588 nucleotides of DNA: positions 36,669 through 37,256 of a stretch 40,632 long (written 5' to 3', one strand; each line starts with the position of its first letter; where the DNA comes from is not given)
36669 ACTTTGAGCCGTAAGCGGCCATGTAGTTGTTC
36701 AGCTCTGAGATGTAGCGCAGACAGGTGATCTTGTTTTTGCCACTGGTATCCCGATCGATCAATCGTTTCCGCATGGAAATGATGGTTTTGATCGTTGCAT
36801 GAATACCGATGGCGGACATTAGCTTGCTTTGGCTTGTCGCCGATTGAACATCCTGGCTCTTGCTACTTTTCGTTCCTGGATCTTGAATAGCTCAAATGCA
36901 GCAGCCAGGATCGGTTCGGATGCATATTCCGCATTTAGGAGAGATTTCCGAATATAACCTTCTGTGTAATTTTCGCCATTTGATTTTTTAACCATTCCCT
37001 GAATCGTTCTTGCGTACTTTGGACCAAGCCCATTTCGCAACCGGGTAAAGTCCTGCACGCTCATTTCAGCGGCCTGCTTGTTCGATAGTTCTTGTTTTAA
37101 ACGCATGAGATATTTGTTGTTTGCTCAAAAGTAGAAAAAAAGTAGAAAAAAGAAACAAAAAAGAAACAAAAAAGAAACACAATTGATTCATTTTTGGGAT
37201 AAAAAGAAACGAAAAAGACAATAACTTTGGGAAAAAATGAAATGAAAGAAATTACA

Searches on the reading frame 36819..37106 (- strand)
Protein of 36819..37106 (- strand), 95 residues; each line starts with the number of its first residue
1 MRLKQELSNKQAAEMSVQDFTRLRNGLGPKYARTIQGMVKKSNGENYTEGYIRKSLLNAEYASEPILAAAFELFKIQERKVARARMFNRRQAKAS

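Call 25: search_protein_families(library=pfam, proteins=[window:36819-37106:-], max_evalue=0.05)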
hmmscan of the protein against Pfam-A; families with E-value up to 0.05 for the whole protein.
window:36819-37106:- (95 aa): 1 family
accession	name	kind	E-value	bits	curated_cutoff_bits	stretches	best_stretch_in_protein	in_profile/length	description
PF18991.6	DUF5724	-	0.027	13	25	1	7-90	33-118/1214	Family of unknown function (DUF5724)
